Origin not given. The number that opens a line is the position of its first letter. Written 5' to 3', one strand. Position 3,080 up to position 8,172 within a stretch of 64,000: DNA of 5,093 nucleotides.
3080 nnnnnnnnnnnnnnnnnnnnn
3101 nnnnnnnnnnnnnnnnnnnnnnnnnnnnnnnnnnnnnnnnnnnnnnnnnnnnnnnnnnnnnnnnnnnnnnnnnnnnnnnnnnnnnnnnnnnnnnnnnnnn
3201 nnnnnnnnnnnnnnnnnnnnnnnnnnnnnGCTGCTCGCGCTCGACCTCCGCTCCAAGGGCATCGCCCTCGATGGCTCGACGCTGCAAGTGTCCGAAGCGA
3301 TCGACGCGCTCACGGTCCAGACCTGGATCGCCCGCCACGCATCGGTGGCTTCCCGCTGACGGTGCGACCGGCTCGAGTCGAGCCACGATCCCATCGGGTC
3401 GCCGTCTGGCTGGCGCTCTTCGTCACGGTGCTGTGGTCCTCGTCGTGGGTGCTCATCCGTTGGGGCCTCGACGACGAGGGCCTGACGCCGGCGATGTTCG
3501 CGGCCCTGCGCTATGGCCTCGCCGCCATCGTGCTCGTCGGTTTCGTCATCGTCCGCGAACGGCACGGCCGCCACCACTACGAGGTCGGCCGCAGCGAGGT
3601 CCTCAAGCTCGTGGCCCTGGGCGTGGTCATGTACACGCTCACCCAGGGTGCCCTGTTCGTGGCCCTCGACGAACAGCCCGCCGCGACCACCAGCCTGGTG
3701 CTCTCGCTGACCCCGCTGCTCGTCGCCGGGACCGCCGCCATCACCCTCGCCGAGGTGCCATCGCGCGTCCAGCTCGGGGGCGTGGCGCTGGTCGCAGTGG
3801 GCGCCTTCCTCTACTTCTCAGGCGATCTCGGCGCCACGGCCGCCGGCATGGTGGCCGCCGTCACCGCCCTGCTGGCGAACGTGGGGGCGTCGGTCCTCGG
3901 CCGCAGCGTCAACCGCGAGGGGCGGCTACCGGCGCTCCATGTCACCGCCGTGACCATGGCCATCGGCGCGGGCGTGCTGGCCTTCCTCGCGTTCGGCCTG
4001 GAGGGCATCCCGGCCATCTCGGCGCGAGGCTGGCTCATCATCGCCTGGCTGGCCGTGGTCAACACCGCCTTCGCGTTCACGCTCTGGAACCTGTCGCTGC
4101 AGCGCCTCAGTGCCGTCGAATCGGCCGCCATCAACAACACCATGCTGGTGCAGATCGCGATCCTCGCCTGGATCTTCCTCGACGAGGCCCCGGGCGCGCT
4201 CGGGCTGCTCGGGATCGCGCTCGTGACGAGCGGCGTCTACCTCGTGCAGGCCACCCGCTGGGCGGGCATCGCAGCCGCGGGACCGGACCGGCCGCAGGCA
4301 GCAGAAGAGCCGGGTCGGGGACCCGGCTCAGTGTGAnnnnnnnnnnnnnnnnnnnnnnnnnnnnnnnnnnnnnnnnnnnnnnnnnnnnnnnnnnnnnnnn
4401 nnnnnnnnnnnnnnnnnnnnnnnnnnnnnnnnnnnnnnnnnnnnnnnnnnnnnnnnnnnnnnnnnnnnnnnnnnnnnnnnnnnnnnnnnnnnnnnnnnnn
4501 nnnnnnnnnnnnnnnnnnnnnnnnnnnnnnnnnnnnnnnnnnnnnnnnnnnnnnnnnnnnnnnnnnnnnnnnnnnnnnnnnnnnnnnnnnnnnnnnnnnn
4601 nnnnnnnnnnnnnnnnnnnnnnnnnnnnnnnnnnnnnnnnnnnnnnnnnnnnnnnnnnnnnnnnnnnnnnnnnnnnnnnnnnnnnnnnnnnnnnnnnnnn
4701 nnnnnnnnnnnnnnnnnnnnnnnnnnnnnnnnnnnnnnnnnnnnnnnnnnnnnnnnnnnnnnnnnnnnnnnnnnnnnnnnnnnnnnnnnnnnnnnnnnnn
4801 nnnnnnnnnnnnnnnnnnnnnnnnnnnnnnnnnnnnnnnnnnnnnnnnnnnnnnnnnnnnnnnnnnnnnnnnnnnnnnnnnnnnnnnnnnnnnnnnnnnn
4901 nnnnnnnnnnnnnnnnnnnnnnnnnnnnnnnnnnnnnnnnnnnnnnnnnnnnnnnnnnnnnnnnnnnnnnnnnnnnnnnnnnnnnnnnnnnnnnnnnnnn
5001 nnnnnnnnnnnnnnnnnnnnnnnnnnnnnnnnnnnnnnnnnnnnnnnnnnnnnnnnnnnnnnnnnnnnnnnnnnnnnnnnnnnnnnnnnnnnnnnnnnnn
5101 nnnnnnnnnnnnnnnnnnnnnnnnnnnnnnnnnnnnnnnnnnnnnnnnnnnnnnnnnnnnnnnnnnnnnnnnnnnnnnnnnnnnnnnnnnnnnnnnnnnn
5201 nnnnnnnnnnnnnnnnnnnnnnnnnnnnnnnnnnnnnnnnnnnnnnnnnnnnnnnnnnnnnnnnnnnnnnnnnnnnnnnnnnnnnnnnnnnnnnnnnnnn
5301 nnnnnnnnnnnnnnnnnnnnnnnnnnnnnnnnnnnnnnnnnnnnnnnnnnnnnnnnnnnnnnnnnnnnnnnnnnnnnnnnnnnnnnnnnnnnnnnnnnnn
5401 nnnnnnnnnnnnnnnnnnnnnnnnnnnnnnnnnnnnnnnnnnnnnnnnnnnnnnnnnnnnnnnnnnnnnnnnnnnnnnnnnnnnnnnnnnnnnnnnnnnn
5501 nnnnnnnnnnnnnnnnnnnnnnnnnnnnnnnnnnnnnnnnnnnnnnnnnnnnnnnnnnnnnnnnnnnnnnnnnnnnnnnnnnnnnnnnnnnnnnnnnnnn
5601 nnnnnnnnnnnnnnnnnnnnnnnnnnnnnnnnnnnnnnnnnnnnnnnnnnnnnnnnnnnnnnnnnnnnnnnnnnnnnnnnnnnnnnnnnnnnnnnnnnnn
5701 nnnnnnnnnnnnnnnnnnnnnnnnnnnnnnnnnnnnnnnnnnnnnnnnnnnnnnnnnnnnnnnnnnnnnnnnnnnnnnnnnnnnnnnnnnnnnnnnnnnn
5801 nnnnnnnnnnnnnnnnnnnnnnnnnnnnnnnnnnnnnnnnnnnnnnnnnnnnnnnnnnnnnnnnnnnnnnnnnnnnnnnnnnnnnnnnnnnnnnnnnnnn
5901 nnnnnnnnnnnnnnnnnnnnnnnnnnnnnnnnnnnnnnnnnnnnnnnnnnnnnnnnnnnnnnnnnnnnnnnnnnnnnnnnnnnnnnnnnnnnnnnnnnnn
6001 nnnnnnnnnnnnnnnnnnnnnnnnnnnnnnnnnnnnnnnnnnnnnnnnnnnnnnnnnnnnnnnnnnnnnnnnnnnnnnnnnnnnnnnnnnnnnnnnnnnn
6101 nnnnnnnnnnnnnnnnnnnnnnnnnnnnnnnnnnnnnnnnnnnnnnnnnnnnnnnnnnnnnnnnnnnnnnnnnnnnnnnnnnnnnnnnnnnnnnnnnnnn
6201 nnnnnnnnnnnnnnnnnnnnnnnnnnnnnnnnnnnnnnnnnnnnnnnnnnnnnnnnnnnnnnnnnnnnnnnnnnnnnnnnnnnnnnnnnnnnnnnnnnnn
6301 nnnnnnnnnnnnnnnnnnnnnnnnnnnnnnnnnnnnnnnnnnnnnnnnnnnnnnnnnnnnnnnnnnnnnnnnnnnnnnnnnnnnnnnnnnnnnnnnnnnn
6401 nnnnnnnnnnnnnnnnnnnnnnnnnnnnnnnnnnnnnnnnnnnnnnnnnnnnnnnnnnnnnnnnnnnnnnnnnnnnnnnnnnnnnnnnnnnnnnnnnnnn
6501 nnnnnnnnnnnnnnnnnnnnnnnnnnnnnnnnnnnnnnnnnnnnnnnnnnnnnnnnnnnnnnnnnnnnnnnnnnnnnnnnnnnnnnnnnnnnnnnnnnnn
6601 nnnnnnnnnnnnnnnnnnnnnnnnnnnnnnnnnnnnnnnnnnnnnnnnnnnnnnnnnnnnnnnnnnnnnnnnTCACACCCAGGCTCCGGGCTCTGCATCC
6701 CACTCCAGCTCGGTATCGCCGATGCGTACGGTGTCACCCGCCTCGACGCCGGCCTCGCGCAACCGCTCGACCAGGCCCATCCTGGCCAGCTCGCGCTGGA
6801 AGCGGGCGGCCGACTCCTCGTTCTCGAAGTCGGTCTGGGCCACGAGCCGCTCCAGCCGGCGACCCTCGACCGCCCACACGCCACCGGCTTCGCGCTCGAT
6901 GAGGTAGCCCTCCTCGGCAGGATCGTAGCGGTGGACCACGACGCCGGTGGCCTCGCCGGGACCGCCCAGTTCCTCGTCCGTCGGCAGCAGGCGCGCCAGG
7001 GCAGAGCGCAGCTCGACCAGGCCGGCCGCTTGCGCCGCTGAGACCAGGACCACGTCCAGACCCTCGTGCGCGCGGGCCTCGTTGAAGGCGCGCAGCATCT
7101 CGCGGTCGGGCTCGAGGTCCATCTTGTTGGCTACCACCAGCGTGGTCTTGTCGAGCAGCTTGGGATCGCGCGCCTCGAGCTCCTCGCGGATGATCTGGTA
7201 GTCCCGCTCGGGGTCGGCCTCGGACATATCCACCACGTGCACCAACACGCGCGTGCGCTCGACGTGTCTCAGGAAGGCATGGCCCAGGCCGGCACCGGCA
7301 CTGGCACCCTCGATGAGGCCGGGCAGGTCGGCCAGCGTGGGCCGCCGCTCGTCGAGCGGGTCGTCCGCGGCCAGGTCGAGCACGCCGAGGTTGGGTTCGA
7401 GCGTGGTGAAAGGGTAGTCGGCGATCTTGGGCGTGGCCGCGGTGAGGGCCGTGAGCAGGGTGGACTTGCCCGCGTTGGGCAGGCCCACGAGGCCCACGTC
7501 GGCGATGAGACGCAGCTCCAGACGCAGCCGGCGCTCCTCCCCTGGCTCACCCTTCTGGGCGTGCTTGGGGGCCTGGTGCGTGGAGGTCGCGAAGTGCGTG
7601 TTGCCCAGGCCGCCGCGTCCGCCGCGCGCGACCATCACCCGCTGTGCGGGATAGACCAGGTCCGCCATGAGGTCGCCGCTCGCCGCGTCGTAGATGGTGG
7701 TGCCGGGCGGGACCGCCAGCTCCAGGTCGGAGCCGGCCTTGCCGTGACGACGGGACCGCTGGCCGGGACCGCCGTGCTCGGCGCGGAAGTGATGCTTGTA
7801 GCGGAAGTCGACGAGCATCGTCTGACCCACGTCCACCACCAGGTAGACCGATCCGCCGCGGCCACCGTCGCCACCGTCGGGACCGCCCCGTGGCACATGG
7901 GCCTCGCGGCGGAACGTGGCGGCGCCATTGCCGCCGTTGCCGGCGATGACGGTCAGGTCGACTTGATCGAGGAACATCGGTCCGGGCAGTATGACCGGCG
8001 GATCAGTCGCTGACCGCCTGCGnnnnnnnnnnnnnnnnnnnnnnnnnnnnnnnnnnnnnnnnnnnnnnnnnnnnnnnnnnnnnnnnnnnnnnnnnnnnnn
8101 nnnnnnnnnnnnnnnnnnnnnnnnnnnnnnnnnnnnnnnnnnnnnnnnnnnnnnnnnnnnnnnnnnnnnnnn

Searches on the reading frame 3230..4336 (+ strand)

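Call 14: search_protein_families(library=pfam, proteins=[window:3230-4336:+], max_evalue=0.001)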
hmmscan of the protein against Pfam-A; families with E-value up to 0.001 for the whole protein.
window:3230-4336:+ (368 aa): 2 families
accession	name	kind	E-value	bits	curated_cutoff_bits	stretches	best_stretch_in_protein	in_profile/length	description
PF00892.27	EamA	-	1.3e-31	110.1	28.2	2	58-196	3-134/135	EamA-like transporter family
PF03151.22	TPT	-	0.00062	19.7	30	0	215-342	12-138/291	Triose-phosphate Transporter family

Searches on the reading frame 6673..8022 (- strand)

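Call 14: search_protein_families(library=pfam, proteins=[window:6673-8022:-], max_evalue=0.001)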
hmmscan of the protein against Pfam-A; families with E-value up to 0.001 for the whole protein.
window:6673-8022:- (449 aa): 6 families
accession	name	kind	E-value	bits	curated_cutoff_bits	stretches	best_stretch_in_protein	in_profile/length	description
PF01018.28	GTP1_OBG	-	5.3e-59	198.7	27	1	19-172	2-155/155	GTP1/OBG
PF09269.16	DUF1967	-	1.5e-24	86.3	27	1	375-441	3-70/70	Domain of unknown function (DUF1967)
PF01926.29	MMR_HSR1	-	7.2e-24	84.5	21.9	1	175-300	1-113/113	50S ribosome-binding GTPase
PF02421.24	FeoB_N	-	5.3e-11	42.7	27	1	176-341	3-155/156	Ferrous iron transport protein B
PF00025.27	Arf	-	0.00041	20.3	22.3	0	254-307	79-131/174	ADP-ribosylation factor family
PF03193.22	RsgA_GTPase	-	0.00098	19.4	30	0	293-343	55-105/174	RsgA GTPase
